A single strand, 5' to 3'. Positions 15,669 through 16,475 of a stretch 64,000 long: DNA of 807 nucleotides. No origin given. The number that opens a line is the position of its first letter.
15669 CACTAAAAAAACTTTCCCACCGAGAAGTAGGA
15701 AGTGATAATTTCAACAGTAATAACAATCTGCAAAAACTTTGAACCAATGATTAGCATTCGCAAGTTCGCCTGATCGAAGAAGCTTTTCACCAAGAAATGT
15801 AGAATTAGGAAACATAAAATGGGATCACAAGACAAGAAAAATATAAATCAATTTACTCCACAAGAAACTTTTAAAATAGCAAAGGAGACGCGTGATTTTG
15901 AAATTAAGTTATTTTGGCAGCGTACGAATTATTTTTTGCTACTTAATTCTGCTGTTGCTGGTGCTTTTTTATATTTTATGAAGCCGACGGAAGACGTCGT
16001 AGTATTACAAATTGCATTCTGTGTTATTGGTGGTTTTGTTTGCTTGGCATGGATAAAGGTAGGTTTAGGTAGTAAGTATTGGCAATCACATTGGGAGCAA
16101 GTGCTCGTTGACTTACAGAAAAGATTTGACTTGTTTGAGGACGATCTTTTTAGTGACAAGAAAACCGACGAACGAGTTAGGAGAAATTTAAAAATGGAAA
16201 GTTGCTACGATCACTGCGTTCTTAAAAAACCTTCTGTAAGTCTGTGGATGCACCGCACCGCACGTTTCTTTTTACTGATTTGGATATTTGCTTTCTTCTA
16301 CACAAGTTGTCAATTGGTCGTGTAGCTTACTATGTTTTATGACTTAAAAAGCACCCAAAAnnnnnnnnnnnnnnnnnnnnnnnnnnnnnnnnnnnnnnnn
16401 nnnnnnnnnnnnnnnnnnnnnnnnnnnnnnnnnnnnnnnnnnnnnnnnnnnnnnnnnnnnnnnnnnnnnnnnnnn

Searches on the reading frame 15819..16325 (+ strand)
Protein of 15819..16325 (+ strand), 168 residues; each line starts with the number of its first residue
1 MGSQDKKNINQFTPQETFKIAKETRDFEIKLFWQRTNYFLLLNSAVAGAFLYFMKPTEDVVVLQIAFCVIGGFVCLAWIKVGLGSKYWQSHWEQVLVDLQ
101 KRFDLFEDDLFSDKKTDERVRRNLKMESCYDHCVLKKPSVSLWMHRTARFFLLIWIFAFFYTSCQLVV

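Call 3: search_protein_families(library=pfam, proteins=[window:15819-16325:+], max_evalue=10)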
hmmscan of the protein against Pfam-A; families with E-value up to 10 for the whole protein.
window:15819-16325:+ (168 aa): 4 families
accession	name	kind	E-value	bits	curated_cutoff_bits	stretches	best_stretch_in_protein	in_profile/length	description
PF24838.2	8xMP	-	8.1e-26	90.9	30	1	16-162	2-134/136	Octameric membrane protein family (8xMP)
PF19683.4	DUF6185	-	0.0026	16.4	25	1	22-93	271-343/825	Family of unknown function (DUF6185)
PF03419.18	Peptidase_U4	-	0.038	13.7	28.4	1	29-100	82-151/284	Sporulation factor SpoIIGA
PF08640.17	U3_assoc_6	-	0.48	10.8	24.7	1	8-32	13-37/85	U3 small nucleolar RNA-associated protein 6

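Call 4: search_protein_families(library=padloc, proteins=[window:15819-16325:+], max_evalue=10)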
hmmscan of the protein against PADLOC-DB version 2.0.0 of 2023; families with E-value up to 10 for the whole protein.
window:15819-16325:+ (168 aa): 0 families

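Call 6: search_protein_families(library=ncbifam, proteins=[window:15819-16325:+], max_evalue=10)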
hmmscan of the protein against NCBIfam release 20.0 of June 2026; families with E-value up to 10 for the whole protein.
window:15819-16325:+ (168 aa): 0 families

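Call 19: list_cluster_members(proteins=[P0001, P0002, window:15819-16322:+, window:16361-16516:+])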
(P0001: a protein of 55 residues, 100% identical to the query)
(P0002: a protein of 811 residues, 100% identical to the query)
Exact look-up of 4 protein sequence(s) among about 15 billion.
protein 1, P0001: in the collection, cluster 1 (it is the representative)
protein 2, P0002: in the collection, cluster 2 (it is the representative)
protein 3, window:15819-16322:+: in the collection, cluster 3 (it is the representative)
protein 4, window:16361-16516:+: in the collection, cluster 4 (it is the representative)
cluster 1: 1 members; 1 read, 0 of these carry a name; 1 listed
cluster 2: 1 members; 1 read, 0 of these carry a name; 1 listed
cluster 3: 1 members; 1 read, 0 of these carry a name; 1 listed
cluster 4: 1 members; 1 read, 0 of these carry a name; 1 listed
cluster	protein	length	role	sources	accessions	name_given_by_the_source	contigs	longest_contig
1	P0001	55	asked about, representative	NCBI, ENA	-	-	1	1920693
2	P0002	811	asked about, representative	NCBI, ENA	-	-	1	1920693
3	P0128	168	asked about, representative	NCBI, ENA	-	-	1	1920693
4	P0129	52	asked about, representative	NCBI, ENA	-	-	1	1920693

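Call 26: search_dna_similar(query=window:15819-16322:+, collection=plasmids, mode=protein, max_evalue=0.001, max_rows=30)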
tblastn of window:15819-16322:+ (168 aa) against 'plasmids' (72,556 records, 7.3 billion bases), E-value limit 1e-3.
Records with a match: 7; places in all: 7; records where one place covers at least 80% of the query: 2.
Best place of each record, by identity: <60% 7.
By first word of the organism name: Bacillus 2; Acinetobacter 1; Sphingobium 1; Raoultella 1; Pantoea 1; Klebsiella 1.
By predicted mobility (MOB-suite, as given by PLSDB): non-mobilizable 5; mobilizable 1; conjugative 1.
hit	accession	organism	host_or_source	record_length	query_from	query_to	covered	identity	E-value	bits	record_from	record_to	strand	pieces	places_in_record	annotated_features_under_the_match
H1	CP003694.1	Bacillus thuringiensis MC28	-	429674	1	161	96%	29.7%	3e-10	65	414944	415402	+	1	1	hypothetical protein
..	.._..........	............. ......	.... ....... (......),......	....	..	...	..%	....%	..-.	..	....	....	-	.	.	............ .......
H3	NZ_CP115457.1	Sphingobium yanoikuyae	cell culture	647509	2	104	61%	33.3%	2e-10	65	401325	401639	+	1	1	hypothetical protein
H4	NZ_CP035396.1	Bacillus subtilis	cell culture,food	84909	4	106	61%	33.3%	1e-5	52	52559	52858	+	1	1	hypothetical protein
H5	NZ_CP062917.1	Raoultella terrigena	Sus scrofa domesticus,swab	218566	15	102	52%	35.2%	1e-4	49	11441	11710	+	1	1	hypothetical protein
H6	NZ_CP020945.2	Pantoea ananatis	Allium cepa,tissue sample,Toombs County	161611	18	110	55%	31.6%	7e-4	46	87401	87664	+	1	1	hypothetical protein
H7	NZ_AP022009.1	Klebsiella quasipneumoniae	-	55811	18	110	55%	30.6%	8e-4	46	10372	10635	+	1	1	hypothetical protein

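Call 27: get_annotated_region(hit=H1, flank=4000)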
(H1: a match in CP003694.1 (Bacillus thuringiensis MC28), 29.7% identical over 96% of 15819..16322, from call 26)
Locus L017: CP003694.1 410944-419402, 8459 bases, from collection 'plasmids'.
description: Bacillus thuringiensis MC28 plasmid pMC429, complete sequence
organism: Bacillus thuringiensis MC28 (NCBI taxid 1195464)
taxonomy: Bacteria; Bacillota; Bacilli; Bacillales; Bacillaceae; Bacillus; Bacillus thuringiensis; Bacillus thuringiensis MC28
host: -; source: -; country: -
typing (MOB-suite, as given by PLSDB): non-mobilizable; replicon rep_cluster_164,rep_cluster_1751
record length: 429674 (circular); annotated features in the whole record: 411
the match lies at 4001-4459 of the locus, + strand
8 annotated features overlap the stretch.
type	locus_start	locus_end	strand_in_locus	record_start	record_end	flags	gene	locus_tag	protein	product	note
CDS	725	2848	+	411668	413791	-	-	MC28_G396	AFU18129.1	hypothetical protein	-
CDS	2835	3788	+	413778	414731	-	-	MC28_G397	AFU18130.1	HNH nuclease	-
CDS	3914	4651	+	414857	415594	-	-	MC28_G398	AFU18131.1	hypothetical protein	-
CDS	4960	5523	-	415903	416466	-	-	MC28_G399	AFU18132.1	hypothetical protein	-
CDS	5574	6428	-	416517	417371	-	-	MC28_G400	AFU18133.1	hypothetical protein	-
CDS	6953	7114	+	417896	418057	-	-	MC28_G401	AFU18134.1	integrase family protein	-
CDS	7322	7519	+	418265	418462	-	-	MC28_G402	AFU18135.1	integrase family protein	-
CDS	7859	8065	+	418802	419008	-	-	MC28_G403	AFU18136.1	integrase family protein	-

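Call 28: get_annotated_region(hit=H2, flank=4000)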
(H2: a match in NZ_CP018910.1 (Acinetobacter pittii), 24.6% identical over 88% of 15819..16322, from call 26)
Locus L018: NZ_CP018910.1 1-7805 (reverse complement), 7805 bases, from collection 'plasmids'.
description: Acinetobacter pittii strain XJ88 plasmid unnamed1, complete sequence
organism: Acinetobacter pittii (NCBI taxid 48296)
taxonomy: Bacteria; Pseudomonadota; Gammaproteobacteria; Moraxellales; Moraxellaceae; Acinetobacter; Acinetobacter pittii
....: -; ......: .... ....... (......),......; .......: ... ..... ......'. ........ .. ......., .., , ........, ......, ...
typing (MOB-suite, as given by PLSDB): non-mobilizable; replicon rep_cluster_1906
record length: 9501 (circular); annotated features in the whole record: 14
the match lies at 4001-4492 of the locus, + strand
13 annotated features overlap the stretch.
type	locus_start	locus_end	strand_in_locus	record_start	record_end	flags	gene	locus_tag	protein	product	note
CDS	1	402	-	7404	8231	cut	-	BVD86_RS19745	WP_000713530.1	OXA-24 family carbapenem-hydrolyzing class D beta-lactamase OXA-72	-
predicted_resistance_gene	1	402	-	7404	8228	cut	blaOXA-72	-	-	OXA-24 family carbapenem-hydrolyzing class D beta-lactamase OXA-72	predicted by amrfinderplus; class BETA-LACTAM; identity 100.0%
CDS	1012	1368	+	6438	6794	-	-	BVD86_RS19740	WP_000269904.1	type II toxin-antitoxin system RelE/ParE family toxin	-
CDS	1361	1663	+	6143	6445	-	-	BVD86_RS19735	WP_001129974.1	helix-turn-helix domain-containing protein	-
CDS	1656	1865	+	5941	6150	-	-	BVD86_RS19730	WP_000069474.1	hypothetical protein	-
CDS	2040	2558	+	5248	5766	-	-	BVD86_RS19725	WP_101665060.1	tetratricopeptide repeat protein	-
CDS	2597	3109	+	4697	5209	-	-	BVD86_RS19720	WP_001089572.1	SMI1/KNR4 family protein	-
CDS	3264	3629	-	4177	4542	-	-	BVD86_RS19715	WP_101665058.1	hypothetical protein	-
CDS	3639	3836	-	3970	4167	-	-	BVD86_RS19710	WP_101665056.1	hypothetical protein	-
CDS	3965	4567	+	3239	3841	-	-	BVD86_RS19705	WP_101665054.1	hypothetical protein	-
CDS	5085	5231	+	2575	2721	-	-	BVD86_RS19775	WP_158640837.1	hypothetical protein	-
CDS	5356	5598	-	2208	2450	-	-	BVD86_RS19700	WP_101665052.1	hypothetical protein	-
CDS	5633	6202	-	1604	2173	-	-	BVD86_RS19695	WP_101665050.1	plasmid replication DNA-binding protein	-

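Call 29: get_annotated_region(hit=H3, flank=4000)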
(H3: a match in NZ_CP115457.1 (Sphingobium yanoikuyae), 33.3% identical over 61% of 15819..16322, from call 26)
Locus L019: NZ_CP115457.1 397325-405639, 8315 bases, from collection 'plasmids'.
description: Sphingobium yanoikuyae strain CC4533 plasmid pKN1, complete sequence
organism: Sphingobium yanoikuyae (NCBI taxid 13690)
taxonomy: Bacteria; Pseudomonadota; Alphaproteobacteria; Sphingomonadales; Sphingomonadaceae; Sphingobium; Sphingobium yanoikuyae
host: -; source: cell culture; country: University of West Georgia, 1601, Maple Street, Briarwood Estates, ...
typing (MOB-suite, as given by PLSDB): non-mobilizable; mating-pair formation MPF_F
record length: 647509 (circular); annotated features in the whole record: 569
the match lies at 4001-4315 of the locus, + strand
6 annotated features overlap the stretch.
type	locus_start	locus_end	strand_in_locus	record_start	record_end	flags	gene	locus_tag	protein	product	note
CDS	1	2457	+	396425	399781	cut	hsdR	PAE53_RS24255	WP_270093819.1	type I restriction-modification system endonuclease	-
CDS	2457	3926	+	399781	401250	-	-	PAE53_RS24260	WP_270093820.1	N-6 DNA methylase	GO:0006306 - DNA methylation [Evidence IEA]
CDS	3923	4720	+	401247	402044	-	-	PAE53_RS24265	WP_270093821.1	hypothetical protein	-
CDS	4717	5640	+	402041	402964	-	-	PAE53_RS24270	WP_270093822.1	GIY-YIG nuclease family protein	-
CDS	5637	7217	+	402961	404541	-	-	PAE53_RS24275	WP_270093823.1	restriction endonuclease subunit S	GO:0006304 - DNA modification [Evidence IEA]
CDS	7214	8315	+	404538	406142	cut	-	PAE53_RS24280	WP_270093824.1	restriction system-associated AAA family ATPase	-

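Call 30: get_annotated_region(hit=H5, flank=4000)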
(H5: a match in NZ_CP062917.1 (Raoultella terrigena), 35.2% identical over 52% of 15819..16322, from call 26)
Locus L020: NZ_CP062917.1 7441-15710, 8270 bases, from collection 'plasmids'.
description: Raoultella terrigena strain Res13-Abat-PEB01-P1-04-A plasmid unnamednovel_1, complete sequence
organism: Raoultella terrigena (NCBI taxid 577)
taxonomy: Bacteria; Pseudomonadota; Gammaproteobacteria; Enterobacterales; Enterobacteriaceae; Raoultella; Raoultella terrigena
host: -; source: Sus scrofa domesticus,swab; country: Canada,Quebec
typing (MOB-suite, as given by PLSDB): conjugative; replicon IncFII,rep_cluster_2078; relaxase MOBF; mating-pair formation MPF_F
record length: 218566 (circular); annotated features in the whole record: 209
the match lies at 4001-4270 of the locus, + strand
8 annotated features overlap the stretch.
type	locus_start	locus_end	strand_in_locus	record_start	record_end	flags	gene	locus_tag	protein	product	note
CDS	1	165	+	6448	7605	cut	-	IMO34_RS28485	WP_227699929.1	hypothetical protein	-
CDS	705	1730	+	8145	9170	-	-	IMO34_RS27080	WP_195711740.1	RelA/SpoT domain-containing protein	-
CDS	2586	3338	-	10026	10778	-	-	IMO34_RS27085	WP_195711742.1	hypothetical protein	-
CDS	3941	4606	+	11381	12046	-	-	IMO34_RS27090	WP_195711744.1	hypothetical protein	-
CDS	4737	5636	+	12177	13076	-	-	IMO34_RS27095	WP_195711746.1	hypothetical protein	-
CDS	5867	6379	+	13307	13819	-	-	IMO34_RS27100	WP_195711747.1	hypothetical protein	-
CDS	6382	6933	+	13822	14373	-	-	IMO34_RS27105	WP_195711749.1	YfbU family protein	-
CDS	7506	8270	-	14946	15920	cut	-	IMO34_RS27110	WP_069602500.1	sensor domain-containing diguanylate cyclase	-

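Call 40: get_annotated_region(hit=H4, flank=3000)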
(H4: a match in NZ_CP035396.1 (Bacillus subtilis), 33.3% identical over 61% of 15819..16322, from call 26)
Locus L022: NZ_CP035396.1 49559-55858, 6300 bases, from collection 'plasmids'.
description: Bacillus subtilis strain SRCM103697 plasmid unnamed1, complete sequence
organism: Bacillus subtilis (NCBI taxid 1423)
taxonomy: Bacteria; Bacillota; Bacilli; Bacillales; Bacillaceae; Bacillus; Bacillus subtilis
host: -; source: cell culture,food; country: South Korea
typing (MOB-suite, as given by PLSDB): mobilizable; replicon rep_cluster_2295; relaxase MOBQ
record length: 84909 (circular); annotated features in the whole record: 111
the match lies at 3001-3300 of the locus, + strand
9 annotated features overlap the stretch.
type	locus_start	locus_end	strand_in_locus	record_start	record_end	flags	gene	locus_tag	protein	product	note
CDS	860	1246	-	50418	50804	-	-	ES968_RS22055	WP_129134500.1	hypothetical protein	-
CDS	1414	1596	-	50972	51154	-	-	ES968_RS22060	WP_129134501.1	DUF2786 domain-containing protein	-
CDS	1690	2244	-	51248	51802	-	-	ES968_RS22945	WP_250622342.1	hypothetical protein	-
CDS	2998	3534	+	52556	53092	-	-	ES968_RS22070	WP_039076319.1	hypothetical protein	-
CDS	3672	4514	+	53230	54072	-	-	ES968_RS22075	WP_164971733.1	phospholipase D-like domain-containing protein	-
CDS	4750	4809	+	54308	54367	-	-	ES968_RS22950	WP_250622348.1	putative holin-like toxin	-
CDS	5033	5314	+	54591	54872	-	-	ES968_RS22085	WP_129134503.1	hypothetical protein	-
CDS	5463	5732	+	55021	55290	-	-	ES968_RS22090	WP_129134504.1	hypothetical protein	-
CDS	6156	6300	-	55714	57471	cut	-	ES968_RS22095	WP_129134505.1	ATP-dependent helicase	-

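Call 41: get_annotated_region(hit=H6, flank=3000)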
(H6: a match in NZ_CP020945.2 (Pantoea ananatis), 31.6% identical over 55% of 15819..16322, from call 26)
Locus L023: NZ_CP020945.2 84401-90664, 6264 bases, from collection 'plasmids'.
description: Pantoea ananatis strain PNA 97-1R plasmid unamed2, complete sequence
organism: Pantoea ananatis (NCBI taxid 553)
taxonomy: Bacteria; Pseudomonadota; Gammaproteobacteria; Enterobacterales; Erwiniaceae; Pantoea; Pantoea ananatis
host: -; source: Allium cepa,tissue sample,Toombs County; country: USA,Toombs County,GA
typing (MOB-suite, as given by PLSDB): non-mobilizable; replicon rep_cluster_1441
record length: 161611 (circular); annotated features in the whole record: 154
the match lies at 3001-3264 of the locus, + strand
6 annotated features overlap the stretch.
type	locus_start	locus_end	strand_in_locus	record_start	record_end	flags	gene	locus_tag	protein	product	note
CDS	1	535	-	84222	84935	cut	-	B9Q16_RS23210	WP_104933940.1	response regulator transcription factor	GO:0000160 - phosphorelay signal transduction system [Evidence IEA]; GO:0006355 - regulation of DNA-templated ...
CDS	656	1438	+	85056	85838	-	-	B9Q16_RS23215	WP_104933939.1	MipA/OmpV family protein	-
CDS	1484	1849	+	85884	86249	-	-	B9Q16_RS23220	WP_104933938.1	helix-turn-helix domain-containing protein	GO:0006355 - regulation of DNA-templated transcription [Evidence IEA]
CDS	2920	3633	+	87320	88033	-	-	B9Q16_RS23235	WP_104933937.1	hypothetical protein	-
CDS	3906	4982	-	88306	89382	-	-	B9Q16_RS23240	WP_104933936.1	hypothetical protein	-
CDS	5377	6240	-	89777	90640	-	-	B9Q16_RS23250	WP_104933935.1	DsbA family protein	-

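Call 42: get_annotated_region(hit=H7, flank=3000)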
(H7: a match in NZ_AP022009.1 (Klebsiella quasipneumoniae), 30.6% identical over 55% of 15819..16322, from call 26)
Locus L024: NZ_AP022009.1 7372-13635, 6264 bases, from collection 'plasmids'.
description: Klebsiella quasipneumoniae strain WP3-S18-CRE-02 plasmid pWP3-S18-CRE-02_4, complete sequence
organism: Klebsiella quasipneumoniae (NCBI taxid 1463165)
taxonomy: Bacteria; Pseudomonadota; Gammaproteobacteria; Enterobacterales; Enterobacteriaceae; Klebsiella; Klebsiella quasipneumoniae
host: -; source: -; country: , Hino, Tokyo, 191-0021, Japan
typing (MOB-suite, as given by PLSDB): non-mobilizable; replicon IncFIB
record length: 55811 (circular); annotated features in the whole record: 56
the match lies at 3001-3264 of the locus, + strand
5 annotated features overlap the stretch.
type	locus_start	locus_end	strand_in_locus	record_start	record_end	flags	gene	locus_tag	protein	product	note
CDS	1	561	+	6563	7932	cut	-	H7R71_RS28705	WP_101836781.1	IS3 family transposase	-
CDS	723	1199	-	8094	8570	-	-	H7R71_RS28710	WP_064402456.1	GNAT family N-acetyltransferase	-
CDS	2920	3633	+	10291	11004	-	-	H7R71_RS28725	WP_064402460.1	hypothetical protein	-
CDS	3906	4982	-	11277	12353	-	-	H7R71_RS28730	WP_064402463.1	hypothetical protein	-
CDS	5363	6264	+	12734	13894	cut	-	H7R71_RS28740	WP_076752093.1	IS30 family transposase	-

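Call 43: search_protein_families(library=pfam, proteins=[L020:4737-5636:+, L020:5867-6379:+, L023:3906-4982:-, L017:725-2848:+, L017:2835-3788:+, L017:4960-5523:-, L018:3264-3629:-, L022:3672-4514:+, L019:4717-5640:+, L020:2586-3338:-], max_evalue=0.01)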
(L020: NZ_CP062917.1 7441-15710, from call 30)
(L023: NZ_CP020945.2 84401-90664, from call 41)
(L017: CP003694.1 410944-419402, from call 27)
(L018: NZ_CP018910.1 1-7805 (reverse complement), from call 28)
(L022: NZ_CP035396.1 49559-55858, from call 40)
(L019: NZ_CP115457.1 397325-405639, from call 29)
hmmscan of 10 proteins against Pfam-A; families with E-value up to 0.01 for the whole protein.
L020:4737-5636:+ (299 aa): 0 families

L020:5867-6379:+ (170 aa): 0 families

L023:3906-4982:- (358 aa): 1 family
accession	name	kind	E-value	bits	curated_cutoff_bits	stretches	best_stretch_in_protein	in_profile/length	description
PF14022.11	DUF4238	-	6.7e-08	32.7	27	1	9-96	1-78/281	Protein of unknown function (DUF4238)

L017:725-2848:+ (707 aa): 8 families
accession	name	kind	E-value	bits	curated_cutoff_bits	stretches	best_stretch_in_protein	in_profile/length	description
PF13175.12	AAA_15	-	4e-10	40.3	32.1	1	54-534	22-373/374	AAA ATPase domain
PF13304.12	AAA_21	-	9.5e-08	32.9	27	1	312-534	70-302/304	AAA domain, putative AbiEii toxin, Type IV TA system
PF13401.12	AAA_22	-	2.7e-06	28.2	27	0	58-92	9-33/130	AAA domain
PF00005.33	ABC_tran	-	0.00027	22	25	1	58-87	15-42/137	ABC transporter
PF00004.35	AAA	-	0.00035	21.5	21.2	0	468-532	37-111/131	ATPase family associated with various cellular activities (AAA)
PF02463.25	SMC_N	-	0.00045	20.2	40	1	55-533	25-200/220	RecF/RecN/SMC N terminal domain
PF13238.12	AAA_18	-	0.0025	18.7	29.4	0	58-88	2-29/128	AAA domain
PF03266.21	NTPase_1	-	0.0085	16.4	23.9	0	58-174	3-123/168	NTPase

L017:2835-3788:+ (317 aa): 1 family
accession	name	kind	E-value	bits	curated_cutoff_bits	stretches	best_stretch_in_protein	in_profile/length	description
PF01844.29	HNH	-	0.0039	17.8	21.4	0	127-185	1-44/47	HNH endonuclease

L017:4960-5523:- (187 aa): 0 families

L018:3264-3629:- (121 aa): 0 families

L022:3672-4514:+ (280 aa): 3 families
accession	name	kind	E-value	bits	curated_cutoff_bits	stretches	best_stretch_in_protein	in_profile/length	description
PF13091.12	PLDc_2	-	1.2e-21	77.4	27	1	154-275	1-130/132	PLD-like domain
PF07894.18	SACK1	-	3.3e-07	30.6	21.4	0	222-273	214-265/274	Scaffolding anchor of CK1 domain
PF17460.7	RP854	-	0.0043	17.3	25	1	34-116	59-144/212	Uncharacterized protein RP854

L019:4717-5640:+ (307 aa): 2 families
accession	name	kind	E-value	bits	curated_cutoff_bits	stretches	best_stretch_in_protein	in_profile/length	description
PF14267.11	DUF4357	-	2.1e-15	56.8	38.4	1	238-285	2-48/54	Domain of unknown function (DUF4357)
PF18755.6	RAMA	-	0.0032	17.8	35.2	0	250-297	52-99/107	Restriction Enzyme Adenine Methylase Associated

L020:2586-3338:- (250 aa): 0 families

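Call 61: find_related_loci(query=window:15819-16322:+, collection=metagenome_contigs, flank=4000)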
Query window:15819-16322:+ (168 aa) in metagenome_contigs; peptide patterns used: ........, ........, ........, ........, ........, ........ (x = any residue, [..] = any of these).
113 stretches matched a pattern; 9 encode a relative of the query (tblastn E <= 1e-3); 9 distinct loci.
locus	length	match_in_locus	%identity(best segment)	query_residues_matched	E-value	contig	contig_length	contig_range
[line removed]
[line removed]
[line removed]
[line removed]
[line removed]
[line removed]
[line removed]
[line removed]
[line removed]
